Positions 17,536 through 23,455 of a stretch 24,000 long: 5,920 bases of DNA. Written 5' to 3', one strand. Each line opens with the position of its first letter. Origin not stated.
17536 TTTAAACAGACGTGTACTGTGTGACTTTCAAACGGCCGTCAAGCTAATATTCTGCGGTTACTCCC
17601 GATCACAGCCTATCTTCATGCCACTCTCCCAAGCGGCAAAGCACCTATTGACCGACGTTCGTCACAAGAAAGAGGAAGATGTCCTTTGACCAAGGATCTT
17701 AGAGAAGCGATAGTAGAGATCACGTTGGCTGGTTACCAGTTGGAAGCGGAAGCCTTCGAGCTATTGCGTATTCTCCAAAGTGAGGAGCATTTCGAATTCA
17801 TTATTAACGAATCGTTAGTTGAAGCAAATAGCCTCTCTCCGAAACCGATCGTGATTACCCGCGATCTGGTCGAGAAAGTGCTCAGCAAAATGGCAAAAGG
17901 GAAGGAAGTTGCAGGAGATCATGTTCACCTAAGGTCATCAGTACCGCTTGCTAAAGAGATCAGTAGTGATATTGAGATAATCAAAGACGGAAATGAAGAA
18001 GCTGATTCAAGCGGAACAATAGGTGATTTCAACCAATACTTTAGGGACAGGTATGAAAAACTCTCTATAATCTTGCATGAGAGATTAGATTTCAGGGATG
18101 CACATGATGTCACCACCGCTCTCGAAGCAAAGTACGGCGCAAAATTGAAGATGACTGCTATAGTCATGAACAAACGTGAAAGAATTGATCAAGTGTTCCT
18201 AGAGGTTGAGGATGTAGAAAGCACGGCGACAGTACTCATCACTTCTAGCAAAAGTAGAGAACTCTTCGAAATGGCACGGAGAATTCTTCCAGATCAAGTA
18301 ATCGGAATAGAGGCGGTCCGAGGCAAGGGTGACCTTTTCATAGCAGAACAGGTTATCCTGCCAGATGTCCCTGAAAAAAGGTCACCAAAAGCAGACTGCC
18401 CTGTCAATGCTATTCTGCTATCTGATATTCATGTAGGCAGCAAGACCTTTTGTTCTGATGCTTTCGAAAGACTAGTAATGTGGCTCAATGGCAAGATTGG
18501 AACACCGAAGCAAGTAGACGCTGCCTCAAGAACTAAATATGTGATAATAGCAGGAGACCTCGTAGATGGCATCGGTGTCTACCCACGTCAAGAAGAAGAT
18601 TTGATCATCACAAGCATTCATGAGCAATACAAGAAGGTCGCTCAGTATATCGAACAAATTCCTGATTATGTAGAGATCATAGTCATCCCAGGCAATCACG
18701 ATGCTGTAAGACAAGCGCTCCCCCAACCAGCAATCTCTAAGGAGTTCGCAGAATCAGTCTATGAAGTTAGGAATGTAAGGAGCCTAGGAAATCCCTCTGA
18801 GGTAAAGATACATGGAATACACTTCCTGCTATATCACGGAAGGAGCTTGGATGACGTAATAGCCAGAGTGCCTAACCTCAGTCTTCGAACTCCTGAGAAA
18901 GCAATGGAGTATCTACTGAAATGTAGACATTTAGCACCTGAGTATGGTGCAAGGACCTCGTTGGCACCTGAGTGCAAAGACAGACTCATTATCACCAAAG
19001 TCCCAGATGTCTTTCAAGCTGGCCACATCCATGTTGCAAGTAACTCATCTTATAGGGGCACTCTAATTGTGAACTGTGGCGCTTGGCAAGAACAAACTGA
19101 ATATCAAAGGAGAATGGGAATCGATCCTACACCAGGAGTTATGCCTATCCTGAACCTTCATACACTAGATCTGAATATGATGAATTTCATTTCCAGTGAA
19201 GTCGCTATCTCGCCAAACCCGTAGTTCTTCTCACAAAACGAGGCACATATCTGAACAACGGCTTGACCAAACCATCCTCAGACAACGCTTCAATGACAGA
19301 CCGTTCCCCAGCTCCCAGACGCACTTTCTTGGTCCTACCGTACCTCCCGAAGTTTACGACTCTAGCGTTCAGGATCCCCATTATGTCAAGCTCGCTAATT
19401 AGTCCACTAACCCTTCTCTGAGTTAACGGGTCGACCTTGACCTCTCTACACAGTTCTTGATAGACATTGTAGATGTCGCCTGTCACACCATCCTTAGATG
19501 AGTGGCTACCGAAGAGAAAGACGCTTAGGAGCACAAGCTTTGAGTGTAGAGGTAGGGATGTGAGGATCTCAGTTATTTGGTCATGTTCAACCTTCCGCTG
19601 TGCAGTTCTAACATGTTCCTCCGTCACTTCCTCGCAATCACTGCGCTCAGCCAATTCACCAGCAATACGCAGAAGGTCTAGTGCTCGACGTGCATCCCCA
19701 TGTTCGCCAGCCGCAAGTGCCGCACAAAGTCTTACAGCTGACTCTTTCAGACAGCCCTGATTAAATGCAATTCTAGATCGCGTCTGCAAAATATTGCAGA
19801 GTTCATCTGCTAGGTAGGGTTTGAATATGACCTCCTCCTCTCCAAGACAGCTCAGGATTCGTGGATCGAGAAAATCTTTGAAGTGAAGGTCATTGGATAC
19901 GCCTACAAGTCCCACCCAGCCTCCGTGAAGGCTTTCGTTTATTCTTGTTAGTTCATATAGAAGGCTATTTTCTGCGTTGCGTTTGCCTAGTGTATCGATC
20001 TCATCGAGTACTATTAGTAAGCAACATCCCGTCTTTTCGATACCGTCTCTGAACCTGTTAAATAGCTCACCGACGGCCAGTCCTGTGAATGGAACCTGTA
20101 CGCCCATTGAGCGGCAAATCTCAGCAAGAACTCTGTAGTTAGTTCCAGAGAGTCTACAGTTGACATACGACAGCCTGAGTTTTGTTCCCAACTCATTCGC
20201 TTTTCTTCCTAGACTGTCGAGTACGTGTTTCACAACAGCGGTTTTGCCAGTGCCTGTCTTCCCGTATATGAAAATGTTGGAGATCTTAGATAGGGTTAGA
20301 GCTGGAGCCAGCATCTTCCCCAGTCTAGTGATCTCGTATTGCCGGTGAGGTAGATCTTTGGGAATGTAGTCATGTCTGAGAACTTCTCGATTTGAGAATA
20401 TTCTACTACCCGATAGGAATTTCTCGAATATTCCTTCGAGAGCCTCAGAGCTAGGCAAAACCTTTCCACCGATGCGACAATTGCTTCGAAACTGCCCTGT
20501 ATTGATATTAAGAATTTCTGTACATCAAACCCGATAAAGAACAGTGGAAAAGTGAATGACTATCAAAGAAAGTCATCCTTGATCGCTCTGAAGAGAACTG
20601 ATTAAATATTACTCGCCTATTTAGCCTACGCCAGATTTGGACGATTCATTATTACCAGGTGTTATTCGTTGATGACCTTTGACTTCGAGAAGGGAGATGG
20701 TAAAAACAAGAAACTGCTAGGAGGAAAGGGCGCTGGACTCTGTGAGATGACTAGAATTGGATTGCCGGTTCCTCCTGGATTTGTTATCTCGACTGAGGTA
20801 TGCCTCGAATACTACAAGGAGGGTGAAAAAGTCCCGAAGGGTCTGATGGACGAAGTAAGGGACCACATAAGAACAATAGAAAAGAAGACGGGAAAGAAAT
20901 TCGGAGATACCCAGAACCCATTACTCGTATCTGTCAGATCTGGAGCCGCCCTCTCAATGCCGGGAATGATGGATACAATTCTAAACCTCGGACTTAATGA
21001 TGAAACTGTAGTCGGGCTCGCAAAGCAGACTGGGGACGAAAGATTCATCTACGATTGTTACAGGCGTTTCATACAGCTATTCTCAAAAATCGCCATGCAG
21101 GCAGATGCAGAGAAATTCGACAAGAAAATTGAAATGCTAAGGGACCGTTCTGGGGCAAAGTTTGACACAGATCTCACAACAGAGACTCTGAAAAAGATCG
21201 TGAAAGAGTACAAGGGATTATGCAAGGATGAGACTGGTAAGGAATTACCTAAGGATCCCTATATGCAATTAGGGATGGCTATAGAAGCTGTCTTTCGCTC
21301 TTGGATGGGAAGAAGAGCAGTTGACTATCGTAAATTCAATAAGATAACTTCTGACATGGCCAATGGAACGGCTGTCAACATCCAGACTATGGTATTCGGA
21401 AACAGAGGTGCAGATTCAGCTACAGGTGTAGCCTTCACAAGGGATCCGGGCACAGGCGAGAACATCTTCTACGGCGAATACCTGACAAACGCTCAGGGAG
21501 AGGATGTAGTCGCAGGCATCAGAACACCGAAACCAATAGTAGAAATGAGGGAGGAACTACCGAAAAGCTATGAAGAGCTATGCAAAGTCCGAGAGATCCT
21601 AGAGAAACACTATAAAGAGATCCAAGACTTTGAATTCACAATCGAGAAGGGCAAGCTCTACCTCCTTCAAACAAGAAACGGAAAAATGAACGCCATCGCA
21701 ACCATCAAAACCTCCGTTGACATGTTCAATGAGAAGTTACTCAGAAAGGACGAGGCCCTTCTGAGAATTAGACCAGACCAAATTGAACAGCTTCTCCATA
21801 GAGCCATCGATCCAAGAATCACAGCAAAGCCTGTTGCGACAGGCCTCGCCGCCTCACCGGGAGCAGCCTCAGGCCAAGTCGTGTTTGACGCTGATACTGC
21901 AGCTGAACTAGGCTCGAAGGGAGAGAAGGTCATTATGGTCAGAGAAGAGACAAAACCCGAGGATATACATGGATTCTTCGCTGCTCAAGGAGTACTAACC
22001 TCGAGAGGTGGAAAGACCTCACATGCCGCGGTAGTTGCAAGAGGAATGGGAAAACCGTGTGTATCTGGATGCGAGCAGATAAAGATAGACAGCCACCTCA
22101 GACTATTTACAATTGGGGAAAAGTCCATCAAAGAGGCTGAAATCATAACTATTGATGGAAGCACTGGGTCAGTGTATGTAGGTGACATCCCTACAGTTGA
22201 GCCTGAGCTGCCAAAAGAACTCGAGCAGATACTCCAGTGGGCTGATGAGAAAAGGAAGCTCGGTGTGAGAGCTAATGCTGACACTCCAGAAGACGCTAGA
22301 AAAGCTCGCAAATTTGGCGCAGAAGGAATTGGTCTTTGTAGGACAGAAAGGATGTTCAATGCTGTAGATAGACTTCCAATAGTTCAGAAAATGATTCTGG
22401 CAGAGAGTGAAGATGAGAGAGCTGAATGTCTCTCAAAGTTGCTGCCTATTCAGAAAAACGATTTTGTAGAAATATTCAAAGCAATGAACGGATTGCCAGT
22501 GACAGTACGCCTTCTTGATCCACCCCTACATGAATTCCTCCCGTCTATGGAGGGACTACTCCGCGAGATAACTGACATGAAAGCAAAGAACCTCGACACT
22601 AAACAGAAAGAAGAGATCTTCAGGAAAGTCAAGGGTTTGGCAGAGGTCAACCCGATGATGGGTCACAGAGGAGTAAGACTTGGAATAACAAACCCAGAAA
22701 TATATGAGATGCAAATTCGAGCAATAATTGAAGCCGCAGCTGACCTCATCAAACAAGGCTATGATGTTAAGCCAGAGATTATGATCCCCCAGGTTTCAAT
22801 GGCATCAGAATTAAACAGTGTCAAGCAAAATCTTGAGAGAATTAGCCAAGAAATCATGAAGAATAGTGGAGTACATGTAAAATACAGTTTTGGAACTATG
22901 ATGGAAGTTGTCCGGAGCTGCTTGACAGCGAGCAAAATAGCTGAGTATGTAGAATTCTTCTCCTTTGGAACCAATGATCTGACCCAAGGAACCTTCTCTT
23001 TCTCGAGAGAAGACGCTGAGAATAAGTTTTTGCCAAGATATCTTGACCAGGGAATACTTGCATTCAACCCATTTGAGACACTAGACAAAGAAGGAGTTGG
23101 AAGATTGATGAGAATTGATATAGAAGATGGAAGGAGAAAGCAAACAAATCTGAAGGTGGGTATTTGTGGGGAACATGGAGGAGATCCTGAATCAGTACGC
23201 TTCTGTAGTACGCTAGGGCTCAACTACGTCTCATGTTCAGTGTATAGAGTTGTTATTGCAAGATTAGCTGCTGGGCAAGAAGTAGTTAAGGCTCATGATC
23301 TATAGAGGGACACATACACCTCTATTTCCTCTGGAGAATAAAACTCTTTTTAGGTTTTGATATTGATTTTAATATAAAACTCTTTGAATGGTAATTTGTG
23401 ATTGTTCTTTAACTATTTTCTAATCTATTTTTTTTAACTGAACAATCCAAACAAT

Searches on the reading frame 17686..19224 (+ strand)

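Call 4: search_protein_families(library=pfam, proteins=[window:17686-19224:+])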
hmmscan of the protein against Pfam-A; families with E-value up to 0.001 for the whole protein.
window:17686-19224:+ (512 aa): 3 families
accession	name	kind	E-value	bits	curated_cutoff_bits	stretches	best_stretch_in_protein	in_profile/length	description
PF04042.21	DNA_pol_E_B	-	2.7e-17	63.4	29.1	1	243-446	2-202/210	DNA polymerase alpha/epsilon subunit B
PF00149.33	Metallophos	-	2.8e-13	51.2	21.5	1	244-450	5-190/191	Calcineurin-like phosphoesterase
PF12850.12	Metallophos_2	-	4.4e-09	37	27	1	244-474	5-142/154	Calcineurin-like phosphoesterase superfamily domain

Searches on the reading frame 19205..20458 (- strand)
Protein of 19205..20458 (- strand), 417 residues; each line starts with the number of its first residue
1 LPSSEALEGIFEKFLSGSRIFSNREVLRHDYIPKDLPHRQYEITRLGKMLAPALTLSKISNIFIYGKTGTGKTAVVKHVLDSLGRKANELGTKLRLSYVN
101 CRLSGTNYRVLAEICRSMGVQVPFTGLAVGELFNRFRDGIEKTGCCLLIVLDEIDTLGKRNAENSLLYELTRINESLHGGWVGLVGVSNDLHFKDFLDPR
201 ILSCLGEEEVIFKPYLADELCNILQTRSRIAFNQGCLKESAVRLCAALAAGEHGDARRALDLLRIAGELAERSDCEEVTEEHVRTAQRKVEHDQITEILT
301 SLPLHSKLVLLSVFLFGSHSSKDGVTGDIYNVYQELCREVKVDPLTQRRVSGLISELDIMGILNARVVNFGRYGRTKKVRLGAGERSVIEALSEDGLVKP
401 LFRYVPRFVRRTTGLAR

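Call 4: search_protein_families(library=pfam, proteins=[window:19205-20458:-])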
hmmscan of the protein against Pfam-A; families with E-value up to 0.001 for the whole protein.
window:19205-20458:- (417 aa): 8 families
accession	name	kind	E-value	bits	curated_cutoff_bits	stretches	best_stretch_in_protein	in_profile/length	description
PF09079.17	Cdc6_C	-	1.1e-27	96.3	25.1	1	299-391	3-96/96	CDC6, C terminal winged helix domain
PF22703.2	Cdc6_lid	-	5.6e-26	90.7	27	1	222-287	2-67/68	Cdc6 AAA+ ATPase-type lid domain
PF13401.12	AAA_22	-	4e-13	50.2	27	1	61-188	7-124/130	AAA domain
PF13191.12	AAA_16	-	7.2e-09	36.8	32.6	1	36-173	2-158/167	AAA ATPase domain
PF22606.2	Cdc6-ORC-like_ATPase_lid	-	7.4e-08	32.6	27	1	215-271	1-57/60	Cdc6/ORC-like, ATPase lid domain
PF00004.35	AAA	-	2.6e-06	28.3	21.2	1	63-202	2-119/131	ATPase family associated with various cellular activities (AAA)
PF05621.17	TniB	-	4.3e-06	26.7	22.4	1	50-183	26-159/189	Bacterial TniB protein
PF01637.24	ATPase_2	-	1.1e-05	25.8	33.2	1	57-177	18-142/225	ATPase domain predominantly from Archaea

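Call 12: find_related_loci(query=window:19205-20458:-, collection=genome_contigs, flank=10000)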
Query window:19205-20458:- (417 aa) in genome_contigs; peptide patterns used: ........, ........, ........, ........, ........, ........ (x = any residue, [..] = any of these).
136 stretches matched a pattern; 40 encode a relative of the query (tblastn E <= 1e-3); 39 distinct loci.
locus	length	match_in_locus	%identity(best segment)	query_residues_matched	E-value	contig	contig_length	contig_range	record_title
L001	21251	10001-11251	84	1-417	0e+0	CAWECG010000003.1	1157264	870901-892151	MAG: Candidatus Bathyarchaeota archaeon isolate MFD03726.bin.1.224 genome assembly, contig: contig_34182, whole genome s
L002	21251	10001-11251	82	1-417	0e+0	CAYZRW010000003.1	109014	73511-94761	MAG TPA_asm: uncultured Candidatus Bathyarchaeia archaeon isolate SRP098346_co1_347 genome assembly, contig: NODE_27_len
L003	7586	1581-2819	76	1-413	0e+0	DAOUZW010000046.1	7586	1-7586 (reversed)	MAG TPA_asm: Candidatus Bathyarchaeota archaeon isolate CSMAG_963 CSMAG_963_k141_3408979_length_7586_cov_10.3645, whole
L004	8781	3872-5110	76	1-413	0e+0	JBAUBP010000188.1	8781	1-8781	MAG: Candidatus Bathyarchaeia archaeon isolate MFD12973_ilm_asm_bin19 k127_229722, whole genome shotgun sequence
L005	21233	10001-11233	62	1-411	2e-176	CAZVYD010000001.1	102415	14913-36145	MAG TPA_asm: uncultured Candidatus Bathyarchaeia archaeon isolate SRP231805_co2_49 genome assembly, contig: NODE_25_leng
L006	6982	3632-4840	66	4-406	2e-176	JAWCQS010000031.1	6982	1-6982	MAG: Candidatus Bathyarchaeia archaeon isolate JZ-2_201907_bins_171 JZ-2_201907_bins_171_scaffold_31, whole genome shotg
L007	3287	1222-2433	65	4-407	0e+0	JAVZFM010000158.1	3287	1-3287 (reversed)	MAG: Candidatus Bathyarchaeia archaeon isolate DRTY-6_201803_bins_58 DRTY-6_201803_bins_58_scaffold_158, whole genome sh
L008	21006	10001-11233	60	1-411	1e-174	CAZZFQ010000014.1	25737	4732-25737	MAG TPA_asm: uncultured Candidatus Bathyarchaeia archaeon isolate binchicken_co10_187 genome assembly, contig: NODE_769_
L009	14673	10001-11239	61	1-413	2e-173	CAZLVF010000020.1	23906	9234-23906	MAG TPA_asm: uncultured Candidatus Bathyarchaeia archaeon isolate SRP231805_co2_291 genome assembly, contig: NODE_991_le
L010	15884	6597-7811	61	3-407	5e-171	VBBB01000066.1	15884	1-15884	MAG: Candidatus Bathyarchaeota archaeon isolate BA_7 14_0903_09_20cm_scaffold_1075, whole genome shotgun sequence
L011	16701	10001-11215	60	3-407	2e-170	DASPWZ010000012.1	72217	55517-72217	MAG TPA_asm: Candidatus Dormiibacterota bacterium isolate SMAG_U11554 k141_1380925, whole genome shotgun sequence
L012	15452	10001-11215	61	3-407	3e-170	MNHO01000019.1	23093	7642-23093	MAG: archaeon 13_1_40CM_2_52_13 13_1_40cm_2_scaffold_146, whole genome shotgun sequence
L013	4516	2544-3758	60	3-407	1e-174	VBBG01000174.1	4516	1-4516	MAG: Candidatus Bathyarchaeota archaeon isolate BA_12 14_0903_05_20cm_scaffold_9422, whole genome shotgun sequence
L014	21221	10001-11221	63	3-409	4e-169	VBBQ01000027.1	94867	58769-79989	MAG: Candidatus Bathyarchaeota archaeon isolate BA_22 14_1009_05_40cm_scaffold_173, whole genome shotgun sequence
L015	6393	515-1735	63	3-409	3e-170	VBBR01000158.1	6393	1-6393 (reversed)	MAG: Candidatus Bathyarchaeota archaeon isolate BA_23 14_0903_13_30cm_scaffold_7303037, whole genome shotgun sequence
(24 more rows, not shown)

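Call 19: search_protein_families(library=pfam, proteins=[L001:5762-6271:+], max_evalue=1)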
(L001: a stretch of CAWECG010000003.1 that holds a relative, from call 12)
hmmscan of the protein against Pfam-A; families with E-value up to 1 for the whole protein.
L001:5762-6271:+ (169 aa): 0 families

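Call 57: search_solved_structures(query=window:19205-20458:-, max_evalue=0.00001, show_alignments=1)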
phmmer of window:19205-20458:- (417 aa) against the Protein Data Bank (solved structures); distinct sequences matched with E-value up to 0.00001: 17.
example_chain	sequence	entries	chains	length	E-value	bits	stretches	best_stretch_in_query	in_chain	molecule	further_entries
2v1u_A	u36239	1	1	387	4.3e-112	378.1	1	18-399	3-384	CELL DIVISION CONTROL PROTEIN 6 HOMOLOG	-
2qby_A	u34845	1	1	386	2e-110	372.6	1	18-394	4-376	Cell division control protein 6 homolog 1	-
2qby_B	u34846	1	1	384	1.3e-53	185.5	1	57-394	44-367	Cell division control protein 6 homolog 3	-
1fnn_A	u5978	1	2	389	1.5e-26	96.3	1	25-392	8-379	CELL DIVISION CONTROL PROTEIN 6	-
8s0e_G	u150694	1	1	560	5.6e-22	81.3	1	21-274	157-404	Cell division control protein 6 homolog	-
8rwv_F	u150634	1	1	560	5.7e-22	81.3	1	21-274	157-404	Cell division control protein 6 homolog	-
7jgr_G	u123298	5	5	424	1.4e-20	76.7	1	26-283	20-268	Cell division control protein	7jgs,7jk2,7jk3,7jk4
1w5s_A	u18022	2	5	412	1.3e-19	73.5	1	20-382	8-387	ORIGIN RECOGNITION COMPLEX SUBUNIT 2 ORC2 | ORC2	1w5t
4xgc_A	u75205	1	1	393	4.1e-15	58.7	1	13-289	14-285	Origin recognition complex subunit 1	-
7jgr_A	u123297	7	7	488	7.6e-15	57.8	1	13-289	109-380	Origin recognition complex subunit 1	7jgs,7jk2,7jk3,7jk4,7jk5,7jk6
5uj7_A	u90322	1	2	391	3.9e-13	52.2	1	28-394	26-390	Origin recognition complex subunit 1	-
7jpo_A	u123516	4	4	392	3.9e-13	52.2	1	28-394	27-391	Origin recognition complex subunit 1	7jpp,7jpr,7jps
5ujm_A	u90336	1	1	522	1e-12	50.8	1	28-394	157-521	Origin recognition complex subunit 1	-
7ctf_A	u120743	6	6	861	3e-12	49.3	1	28-393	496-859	Origin recognition complex subunit 1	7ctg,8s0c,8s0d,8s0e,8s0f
8rwv_A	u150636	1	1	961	3.9e-12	48.9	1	28-393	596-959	Origin recognition complex subunit 1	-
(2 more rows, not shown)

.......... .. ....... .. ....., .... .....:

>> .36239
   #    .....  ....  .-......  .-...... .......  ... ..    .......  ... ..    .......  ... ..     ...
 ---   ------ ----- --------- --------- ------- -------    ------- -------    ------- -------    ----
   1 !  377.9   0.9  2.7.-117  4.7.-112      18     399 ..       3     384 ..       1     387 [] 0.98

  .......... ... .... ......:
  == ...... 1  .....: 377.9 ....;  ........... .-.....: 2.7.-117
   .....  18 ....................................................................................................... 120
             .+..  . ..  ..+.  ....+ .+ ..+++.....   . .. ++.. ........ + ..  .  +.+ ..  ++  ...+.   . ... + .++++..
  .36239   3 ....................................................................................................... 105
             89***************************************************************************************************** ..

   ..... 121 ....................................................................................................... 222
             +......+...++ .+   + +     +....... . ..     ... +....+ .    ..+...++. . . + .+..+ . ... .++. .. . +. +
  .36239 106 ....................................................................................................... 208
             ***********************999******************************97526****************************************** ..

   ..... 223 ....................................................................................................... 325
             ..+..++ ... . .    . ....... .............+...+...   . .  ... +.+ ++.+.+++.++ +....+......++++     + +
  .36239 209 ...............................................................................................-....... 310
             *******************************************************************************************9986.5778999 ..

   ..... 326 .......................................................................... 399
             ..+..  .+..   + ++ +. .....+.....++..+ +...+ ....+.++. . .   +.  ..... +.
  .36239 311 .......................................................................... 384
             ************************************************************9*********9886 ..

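Call 70: search_protein_families(library=ncbifam, proteins=[window:19205-20458:-], max_evalue=0.01)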
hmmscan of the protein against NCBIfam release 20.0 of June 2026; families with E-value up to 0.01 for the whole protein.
window:19205-20458:- (417 aa): 9 families
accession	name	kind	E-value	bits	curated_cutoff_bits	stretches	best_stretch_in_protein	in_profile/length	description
NF001625.0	PRK00411.1-3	equivalog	7.3e-144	479.5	501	1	5-403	5-404/415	ORC1-type DNA replication protein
TIGR02928.1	TIGR02928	subfamily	8.9e-121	403.2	181.3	1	20-381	1-366/366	orc1/cdc6 family replication initiation protein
NF001623.0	PRK00411.1-1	equivalog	2.1e-62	211.2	311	1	8-392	5-398/411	ORC1-type DNA replication protein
NF001624.0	PRK00411.1-2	subfamily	9e-60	202.5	354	1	19-390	12-370/374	ORC1-type DNA replication protein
NF001626.0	PRK00411.1-5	equivalog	1e-44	152.9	417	1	18-391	14-373/374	ORC1-type DNA replication protein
TIGR01618.1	phage_P_loop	hypoth_equivalog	0.0022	17.6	138.75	1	58-79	12-32/220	phage nucleotide-binding protein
NF038214.1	IS21_help_AAA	equivalog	0.0032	17.2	200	0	57-95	88-122/232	IS21-like element helper ATPase IstB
NF042959.1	IteA_antiphage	equivalog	0.0042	16.3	510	0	56-83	122-149/367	anti-phage ATPase IteA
TIGR00362.1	DnaA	equivalog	0.0075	15.4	343.9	0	58-100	136-174/437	chromosomal replication initiator protein DnaA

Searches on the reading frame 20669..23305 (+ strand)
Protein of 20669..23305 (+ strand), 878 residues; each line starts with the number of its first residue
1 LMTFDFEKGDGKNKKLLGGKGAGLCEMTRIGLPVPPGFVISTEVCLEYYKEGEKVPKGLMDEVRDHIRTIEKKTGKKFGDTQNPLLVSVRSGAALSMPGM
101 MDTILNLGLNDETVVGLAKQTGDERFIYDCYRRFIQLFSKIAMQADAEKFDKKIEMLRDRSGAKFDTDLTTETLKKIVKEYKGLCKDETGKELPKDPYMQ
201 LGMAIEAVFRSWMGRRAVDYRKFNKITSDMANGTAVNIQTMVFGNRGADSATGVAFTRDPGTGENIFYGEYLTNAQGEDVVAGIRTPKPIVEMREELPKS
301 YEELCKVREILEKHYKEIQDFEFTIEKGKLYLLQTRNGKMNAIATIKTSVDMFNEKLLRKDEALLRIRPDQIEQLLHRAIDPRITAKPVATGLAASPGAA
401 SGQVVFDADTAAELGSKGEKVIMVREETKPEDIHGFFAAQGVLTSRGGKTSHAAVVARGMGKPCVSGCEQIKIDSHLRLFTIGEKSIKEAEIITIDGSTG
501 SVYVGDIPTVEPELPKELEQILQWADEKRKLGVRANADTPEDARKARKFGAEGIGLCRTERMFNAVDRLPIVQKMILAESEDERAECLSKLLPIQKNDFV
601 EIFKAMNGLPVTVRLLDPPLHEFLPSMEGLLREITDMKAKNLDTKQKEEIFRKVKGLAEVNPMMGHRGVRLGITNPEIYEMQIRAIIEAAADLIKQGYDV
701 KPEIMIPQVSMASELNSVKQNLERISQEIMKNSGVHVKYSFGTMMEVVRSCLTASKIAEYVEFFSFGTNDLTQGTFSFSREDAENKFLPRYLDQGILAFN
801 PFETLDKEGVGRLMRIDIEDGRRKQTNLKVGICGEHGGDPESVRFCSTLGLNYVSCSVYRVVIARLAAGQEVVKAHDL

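Call 4: search_protein_families(library=pfam, proteins=[window:20669-23305:+])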
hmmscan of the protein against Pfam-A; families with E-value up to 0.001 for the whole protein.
window:20669-23305:+ (878 aa): 3 families
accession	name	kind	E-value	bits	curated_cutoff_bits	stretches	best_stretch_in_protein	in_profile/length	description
PF02896.24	PEP-utilizers_C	-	1.3e-82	277.8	22.8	1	517-869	6-289/293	PEP-utilising enzyme, PEP-binding domain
PF01326.24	PPDK_N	-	2.4e-52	178.7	27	2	15-291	2-221/328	Pyruvate phosphate dikinase, AMP/ATP-binding domain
PF00391.29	PEP-utilizers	-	7.2e-24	83.6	23.1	1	419-500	3-72/72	PEP-utilising enzyme, mobile domain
